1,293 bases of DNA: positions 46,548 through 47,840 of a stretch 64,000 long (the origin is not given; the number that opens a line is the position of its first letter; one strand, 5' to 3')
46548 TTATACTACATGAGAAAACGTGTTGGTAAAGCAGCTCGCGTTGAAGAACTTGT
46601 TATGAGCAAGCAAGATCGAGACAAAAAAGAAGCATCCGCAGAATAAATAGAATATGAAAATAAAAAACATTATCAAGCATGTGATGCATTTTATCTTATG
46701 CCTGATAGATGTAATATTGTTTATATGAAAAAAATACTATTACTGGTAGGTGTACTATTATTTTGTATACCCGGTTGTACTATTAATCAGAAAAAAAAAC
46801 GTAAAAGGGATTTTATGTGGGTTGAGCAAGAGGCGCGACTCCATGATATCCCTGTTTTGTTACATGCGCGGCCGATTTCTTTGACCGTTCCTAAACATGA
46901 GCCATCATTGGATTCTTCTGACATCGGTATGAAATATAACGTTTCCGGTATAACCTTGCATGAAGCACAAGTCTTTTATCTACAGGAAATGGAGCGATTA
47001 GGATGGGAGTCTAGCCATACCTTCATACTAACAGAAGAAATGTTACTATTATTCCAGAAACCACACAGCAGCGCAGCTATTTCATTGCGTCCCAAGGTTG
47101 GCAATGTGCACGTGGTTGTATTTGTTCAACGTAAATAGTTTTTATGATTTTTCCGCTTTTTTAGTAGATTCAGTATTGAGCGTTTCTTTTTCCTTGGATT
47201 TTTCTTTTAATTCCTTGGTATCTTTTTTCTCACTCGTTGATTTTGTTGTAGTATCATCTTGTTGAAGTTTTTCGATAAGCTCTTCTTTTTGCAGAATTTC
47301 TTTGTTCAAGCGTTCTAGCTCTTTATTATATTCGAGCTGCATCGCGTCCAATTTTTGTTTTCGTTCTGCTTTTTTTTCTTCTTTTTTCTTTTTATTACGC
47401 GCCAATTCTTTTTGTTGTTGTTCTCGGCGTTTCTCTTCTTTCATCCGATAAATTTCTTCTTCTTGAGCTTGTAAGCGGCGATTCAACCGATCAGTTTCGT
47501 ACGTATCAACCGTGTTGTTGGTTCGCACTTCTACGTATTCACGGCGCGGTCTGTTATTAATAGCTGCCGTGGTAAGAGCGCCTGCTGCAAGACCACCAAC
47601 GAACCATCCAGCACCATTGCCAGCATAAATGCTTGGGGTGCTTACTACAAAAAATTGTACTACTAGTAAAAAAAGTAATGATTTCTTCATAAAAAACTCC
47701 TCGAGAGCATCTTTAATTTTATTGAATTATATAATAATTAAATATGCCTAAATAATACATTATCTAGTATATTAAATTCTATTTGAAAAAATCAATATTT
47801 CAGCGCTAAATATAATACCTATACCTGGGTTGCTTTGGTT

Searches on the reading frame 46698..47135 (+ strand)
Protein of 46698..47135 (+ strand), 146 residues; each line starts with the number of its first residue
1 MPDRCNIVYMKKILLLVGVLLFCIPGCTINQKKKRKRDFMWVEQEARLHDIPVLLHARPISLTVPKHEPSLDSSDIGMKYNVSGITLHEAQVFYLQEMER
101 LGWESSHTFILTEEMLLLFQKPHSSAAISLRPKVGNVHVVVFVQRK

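Call 3: search_protein_families(library=pfam, proteins=[window:46698-47135:+], max_evalue=1)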
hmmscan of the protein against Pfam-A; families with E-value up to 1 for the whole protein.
window:46698-47135:+ (146 aa): 1 family
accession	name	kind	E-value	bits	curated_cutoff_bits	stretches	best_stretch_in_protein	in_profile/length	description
PF16357.10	PepSY_TM_like_2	-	0.00019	22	27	1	9-139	11-121/197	Putative PepSY_TM-like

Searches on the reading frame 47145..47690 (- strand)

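Call 3: search_protein_families(library=pfam, proteins=[window:47145-47690:-], max_evalue=1)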
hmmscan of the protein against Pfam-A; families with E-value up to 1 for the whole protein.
window:47145-47690:- (182 aa): 1 family
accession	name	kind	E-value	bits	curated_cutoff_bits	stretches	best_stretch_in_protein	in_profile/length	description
PF11992.13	TgpA_N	-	0.22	10.9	30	1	5-51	103-149/333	TgpA N-terminal domain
